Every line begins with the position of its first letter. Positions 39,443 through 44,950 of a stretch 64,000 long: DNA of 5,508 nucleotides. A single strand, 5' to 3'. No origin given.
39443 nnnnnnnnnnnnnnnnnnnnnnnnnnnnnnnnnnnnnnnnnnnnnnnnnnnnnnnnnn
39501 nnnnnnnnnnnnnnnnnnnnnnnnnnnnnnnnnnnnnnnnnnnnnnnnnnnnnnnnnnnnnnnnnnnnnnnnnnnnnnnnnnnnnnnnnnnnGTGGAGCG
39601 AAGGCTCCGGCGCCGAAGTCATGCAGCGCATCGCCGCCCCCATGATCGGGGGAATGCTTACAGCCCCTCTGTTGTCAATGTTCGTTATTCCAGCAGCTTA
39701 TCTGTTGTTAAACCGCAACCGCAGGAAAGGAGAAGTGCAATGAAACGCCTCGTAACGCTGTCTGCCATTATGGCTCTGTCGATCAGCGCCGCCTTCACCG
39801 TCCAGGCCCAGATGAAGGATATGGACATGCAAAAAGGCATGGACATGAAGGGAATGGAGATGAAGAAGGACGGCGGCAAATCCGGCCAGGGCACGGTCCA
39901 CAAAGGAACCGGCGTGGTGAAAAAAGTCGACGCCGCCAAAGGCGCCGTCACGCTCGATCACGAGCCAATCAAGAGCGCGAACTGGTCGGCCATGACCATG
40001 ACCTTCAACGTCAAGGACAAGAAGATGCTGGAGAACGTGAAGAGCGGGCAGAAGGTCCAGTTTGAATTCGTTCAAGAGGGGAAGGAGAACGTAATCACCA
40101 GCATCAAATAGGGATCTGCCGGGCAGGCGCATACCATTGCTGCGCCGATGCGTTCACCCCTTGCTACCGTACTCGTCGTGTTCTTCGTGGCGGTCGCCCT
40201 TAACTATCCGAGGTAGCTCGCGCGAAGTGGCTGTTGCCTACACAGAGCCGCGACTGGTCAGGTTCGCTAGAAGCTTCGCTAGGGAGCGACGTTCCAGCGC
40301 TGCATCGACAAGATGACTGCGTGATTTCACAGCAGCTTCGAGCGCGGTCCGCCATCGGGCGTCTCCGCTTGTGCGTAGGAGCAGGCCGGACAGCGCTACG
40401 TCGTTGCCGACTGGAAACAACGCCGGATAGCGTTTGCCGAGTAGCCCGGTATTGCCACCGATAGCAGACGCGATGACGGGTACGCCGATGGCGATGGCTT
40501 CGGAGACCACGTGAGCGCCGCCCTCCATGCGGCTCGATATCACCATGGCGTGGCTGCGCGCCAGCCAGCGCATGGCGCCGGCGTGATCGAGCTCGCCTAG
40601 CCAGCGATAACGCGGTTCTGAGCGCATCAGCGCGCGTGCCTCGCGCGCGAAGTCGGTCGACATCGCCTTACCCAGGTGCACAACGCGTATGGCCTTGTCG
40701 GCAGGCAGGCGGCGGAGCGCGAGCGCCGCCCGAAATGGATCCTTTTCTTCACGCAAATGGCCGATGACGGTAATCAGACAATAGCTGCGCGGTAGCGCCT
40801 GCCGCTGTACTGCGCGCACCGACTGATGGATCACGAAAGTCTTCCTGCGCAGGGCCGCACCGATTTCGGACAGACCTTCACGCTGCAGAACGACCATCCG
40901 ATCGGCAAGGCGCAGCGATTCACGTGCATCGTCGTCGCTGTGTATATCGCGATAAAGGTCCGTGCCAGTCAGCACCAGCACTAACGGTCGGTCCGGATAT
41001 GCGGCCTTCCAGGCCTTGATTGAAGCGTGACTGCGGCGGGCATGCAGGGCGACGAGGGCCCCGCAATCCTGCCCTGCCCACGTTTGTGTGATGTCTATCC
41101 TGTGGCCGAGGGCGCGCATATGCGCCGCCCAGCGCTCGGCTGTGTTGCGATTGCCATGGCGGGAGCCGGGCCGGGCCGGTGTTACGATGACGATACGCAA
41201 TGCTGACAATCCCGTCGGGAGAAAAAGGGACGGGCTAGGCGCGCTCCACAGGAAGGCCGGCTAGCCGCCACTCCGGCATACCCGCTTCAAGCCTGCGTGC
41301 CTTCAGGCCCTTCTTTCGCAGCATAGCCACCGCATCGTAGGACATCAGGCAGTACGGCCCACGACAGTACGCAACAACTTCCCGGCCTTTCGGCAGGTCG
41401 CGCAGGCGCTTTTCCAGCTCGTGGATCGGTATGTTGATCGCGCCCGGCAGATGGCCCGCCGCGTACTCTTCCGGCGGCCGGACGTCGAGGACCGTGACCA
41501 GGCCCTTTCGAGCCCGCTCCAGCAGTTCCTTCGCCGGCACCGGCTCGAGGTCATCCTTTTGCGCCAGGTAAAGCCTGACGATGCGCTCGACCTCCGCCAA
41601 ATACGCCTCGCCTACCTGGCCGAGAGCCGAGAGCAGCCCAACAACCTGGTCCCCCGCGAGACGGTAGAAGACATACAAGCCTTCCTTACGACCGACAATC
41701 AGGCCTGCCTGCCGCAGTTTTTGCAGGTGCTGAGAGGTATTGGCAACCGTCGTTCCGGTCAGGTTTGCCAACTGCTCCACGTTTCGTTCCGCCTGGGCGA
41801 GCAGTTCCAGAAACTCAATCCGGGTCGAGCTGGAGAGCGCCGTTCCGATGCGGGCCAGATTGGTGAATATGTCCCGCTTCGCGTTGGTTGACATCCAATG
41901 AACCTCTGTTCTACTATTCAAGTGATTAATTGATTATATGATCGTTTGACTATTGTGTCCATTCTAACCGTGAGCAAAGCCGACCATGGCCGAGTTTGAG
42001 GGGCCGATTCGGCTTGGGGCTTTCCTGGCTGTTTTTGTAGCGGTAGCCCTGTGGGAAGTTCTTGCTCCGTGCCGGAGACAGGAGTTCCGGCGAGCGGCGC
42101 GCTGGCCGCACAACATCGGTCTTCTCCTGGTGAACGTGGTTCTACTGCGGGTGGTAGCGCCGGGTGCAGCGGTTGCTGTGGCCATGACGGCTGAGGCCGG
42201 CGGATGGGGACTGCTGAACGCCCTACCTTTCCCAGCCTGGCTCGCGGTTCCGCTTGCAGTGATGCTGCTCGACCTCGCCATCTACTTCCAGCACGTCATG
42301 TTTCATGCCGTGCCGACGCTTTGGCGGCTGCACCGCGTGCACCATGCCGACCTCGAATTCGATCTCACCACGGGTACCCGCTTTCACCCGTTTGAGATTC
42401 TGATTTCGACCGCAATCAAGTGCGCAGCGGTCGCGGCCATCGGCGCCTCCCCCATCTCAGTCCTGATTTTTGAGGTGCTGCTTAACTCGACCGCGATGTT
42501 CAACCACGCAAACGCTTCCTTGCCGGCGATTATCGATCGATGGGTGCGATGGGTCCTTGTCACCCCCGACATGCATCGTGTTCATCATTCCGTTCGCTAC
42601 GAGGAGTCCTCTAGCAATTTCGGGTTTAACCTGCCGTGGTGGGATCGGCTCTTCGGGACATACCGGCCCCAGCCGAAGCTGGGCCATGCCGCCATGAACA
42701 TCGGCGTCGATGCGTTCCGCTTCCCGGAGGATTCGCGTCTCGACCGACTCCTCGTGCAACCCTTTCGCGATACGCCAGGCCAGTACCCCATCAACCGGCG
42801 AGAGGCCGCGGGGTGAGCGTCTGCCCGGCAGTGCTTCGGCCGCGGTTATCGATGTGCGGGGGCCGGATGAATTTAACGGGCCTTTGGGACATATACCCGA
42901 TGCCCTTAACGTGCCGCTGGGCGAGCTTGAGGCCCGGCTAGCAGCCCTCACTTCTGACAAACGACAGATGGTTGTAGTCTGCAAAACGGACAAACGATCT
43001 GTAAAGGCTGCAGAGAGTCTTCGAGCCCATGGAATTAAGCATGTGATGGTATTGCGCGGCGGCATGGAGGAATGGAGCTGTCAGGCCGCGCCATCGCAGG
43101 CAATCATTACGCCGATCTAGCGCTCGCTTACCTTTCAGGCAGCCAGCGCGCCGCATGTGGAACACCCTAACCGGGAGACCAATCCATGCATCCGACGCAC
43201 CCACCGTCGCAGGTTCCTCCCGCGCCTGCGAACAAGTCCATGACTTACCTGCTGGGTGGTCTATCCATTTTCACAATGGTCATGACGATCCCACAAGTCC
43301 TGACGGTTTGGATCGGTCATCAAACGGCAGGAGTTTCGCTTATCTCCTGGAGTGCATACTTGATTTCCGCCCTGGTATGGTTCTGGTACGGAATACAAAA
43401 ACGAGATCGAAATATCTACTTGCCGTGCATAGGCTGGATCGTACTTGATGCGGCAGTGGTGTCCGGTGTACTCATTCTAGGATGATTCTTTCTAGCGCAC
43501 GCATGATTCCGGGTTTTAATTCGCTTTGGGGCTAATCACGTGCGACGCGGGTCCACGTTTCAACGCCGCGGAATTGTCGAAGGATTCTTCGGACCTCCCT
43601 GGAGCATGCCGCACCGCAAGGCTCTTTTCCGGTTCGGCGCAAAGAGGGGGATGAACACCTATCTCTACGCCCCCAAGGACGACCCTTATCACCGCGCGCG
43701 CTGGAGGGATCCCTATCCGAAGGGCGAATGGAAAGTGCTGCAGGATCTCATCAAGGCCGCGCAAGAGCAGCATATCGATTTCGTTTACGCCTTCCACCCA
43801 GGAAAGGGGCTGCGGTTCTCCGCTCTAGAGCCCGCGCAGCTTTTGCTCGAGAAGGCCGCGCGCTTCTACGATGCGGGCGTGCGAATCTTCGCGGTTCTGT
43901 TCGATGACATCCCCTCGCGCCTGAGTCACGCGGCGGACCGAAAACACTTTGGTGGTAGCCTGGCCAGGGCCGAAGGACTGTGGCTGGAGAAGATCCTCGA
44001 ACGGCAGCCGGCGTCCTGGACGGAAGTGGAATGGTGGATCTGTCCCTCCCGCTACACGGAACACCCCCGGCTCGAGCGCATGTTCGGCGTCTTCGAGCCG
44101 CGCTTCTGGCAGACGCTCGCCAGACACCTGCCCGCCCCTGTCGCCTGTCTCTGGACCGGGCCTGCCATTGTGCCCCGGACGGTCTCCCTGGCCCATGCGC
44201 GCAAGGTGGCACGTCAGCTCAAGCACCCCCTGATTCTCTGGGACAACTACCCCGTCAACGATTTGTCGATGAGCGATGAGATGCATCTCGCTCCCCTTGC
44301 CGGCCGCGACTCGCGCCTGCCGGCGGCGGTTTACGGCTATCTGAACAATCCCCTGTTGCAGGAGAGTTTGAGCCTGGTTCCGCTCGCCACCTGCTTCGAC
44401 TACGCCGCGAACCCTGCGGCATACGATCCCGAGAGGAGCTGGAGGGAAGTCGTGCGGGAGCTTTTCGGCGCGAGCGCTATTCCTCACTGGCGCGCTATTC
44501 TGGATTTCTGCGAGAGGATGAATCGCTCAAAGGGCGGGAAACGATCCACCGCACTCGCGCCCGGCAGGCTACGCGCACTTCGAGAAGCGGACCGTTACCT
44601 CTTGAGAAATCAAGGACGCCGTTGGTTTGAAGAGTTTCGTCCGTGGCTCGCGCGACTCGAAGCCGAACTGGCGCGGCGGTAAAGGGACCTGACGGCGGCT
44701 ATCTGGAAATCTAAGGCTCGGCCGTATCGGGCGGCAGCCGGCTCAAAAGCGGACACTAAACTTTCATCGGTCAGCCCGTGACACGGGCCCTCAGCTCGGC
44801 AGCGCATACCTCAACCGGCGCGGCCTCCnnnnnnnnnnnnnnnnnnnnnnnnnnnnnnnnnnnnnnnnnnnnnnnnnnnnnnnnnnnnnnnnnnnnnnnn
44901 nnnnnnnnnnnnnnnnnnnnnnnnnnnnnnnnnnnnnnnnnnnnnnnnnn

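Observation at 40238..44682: Glycosyltransferase (SenB-like?), ArsR-rhodanese, desaturase, rhodanese, SemiSWEET and GH84 cluster: possible thio-/seleno-sugar metabolism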

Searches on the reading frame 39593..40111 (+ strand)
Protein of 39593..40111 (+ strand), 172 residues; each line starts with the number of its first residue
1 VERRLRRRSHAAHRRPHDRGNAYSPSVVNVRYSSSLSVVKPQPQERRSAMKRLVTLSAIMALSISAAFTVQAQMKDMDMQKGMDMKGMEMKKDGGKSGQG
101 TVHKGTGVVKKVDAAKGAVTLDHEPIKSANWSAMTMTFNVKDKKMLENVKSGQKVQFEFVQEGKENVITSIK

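Call 14: search_protein_families(library=pfam, proteins=[window:39593-40111:+], max_evalue=0.001)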
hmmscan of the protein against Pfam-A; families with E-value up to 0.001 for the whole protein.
window:39593-40111:+ (172 aa): 1 family
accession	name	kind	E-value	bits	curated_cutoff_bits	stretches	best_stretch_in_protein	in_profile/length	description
PF11604.15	CusF_Ec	-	5.8e-28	97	27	1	103-172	2-71/72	Copper binding periplasmic protein CusF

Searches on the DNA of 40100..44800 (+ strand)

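Call 83: search_dna_similar(query=window:40100-44800:+, collection=plasmids, mode=distant, max_rows=10)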
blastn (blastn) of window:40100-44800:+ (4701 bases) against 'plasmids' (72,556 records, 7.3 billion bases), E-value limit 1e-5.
Records with a match: 56; places in all: 56; records where one place covers at least 80% of the query: 0.
Best place of each record, by identity: 90-95% 1; 80-90% 4; 60-80% 51.
By first word of the organism name: Phaeobacter 11; Dinoroseobacter 6; Rhodococcus 5; Sinorhizobium 4; Sulfitobacter 3; Roseibium 3; Roseovarius 3; Thioclava 2; Leisingera 2; Azospirillum 2; and 15 more.
By predicted mobility (MOB-suite, as given by PLSDB): conjugative 27; non-mobilizable 18; mobilizable 11.
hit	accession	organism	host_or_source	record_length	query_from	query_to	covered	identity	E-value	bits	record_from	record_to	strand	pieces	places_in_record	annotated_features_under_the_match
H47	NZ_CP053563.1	Thioclava electrotropha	cultured cells,marine sediment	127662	1167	2563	14%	69.9%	3e-40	261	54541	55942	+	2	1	metalloregulator ArsR/SmtB family transcription factor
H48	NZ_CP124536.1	Fuscovulum ytuae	pure culture,sediment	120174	1899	2564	14%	67.4%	8e-48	202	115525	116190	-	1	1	sterol desaturase family protein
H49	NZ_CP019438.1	Thioclava nitratireducens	pure culture,Surface seawater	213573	1167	2563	14%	69.3%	2e-37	243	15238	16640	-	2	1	sterol desaturase family protein | metalloregulator ArsR/SmtB family transcription factor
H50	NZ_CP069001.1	Sulfitobacter mediterraneus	Skeletonema costatum,The surface ...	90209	2101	2611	11%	71.4%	9e-60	241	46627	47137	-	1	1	sterol desaturase family protein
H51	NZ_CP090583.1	Methylobacterium radiotolerans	Pure isolate,Urban soil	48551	1137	1652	11%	65.1%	1e-14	92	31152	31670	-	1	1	metalloregulator ArsR/SmtB family transcription factor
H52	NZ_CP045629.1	Roseibium aggregatum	-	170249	2162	2611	10%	71.7%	6e-56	228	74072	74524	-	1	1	sterol desaturase family protein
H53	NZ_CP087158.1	Roseibium aggregatum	cell culture,seawater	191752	2162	2611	10%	71.7%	6e-56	228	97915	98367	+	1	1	sterol desaturase family protein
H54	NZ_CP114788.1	Roseibium sp. Sym1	Symbiodiniaceae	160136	2162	2611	10%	71.7%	6e-56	228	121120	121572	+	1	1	sterol desaturase family protein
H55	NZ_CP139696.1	Limimaricola variabilis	Bacterial Culture,hydrothermal vent ...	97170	2161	2621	10%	69.8%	1e-44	190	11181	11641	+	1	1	sterol desaturase family protein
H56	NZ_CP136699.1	Sulfitobacter dubius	Macrocystis pyrifera gametophyte,Whole ...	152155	2161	2621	10%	69.4%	6e-43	186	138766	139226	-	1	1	sterol desaturase family protein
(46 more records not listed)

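Call 84: get_annotated_region(hit=H49, flank=6000)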
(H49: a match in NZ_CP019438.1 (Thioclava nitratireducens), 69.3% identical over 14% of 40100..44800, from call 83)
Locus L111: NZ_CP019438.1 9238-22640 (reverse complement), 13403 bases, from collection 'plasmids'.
description: Thioclava nitratireducens strain 25B10_4 plasmid unnamed1, complete sequence
organism: Thioclava nitratireducens (NCBI taxid 1915078)
taxonomy: Bacteria; Pseudomonadota; Alphaproteobacteria; Rhodobacterales; Paracoccaceae; Thioclava; Thioclava nitratireducens
host: -; source: pure culture,Surface seawater; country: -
typing (MOB-suite, as given by PLSDB): non-mobilizable; replicon rep_cluster_579
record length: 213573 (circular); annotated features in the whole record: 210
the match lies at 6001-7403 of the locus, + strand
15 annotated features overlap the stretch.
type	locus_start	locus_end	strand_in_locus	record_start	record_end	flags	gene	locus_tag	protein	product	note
CDS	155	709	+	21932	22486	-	-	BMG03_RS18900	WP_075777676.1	cytochrome c oxidase subunit 3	-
CDS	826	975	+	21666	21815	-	-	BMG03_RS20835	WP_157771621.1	hypothetical protein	-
CDS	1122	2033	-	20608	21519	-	-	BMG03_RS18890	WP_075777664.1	U32 family peptidase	GO:0006744 - ubiquinone biosynthetic process [Evidence IEA]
CDS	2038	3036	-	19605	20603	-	-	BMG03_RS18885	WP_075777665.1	peptidase U32 family protein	-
CDS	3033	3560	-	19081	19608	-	-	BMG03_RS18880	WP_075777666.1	SCP2 sterol-binding domain-containing protein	-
CDS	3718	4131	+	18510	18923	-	-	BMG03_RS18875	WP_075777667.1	Rrf2 family transcriptional regulator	-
CDS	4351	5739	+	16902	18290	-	-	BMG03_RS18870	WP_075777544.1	IS1182 family transposase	-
CDS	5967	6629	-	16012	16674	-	-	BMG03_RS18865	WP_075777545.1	metalloregulator ArsR/SmtB family transcription factor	GO:0006355 - regulation of DNA-templated transcription [Evidence IEA]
CDS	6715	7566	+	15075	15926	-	-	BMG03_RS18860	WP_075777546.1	sterol desaturase family protein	GO:0006629 - lipid metabolic process [Evidence IEA]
CDS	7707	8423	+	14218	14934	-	-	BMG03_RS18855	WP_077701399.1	DUF1499 domain-containing protein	-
CDS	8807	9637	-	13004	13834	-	-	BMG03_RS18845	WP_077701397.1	FTR1 family protein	GO:0034755 - iron ion transmembrane transport [Evidence IEA]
CDS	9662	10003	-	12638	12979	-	-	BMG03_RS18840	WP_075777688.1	cupredoxin domain-containing protein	-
CDS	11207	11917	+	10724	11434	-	-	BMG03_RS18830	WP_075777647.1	IS6 family transposase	-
CDS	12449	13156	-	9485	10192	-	-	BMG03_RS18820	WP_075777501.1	GntR family transcriptional regulator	-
CDS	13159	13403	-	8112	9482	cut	-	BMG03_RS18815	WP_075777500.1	formimidoylglutamate deiminase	-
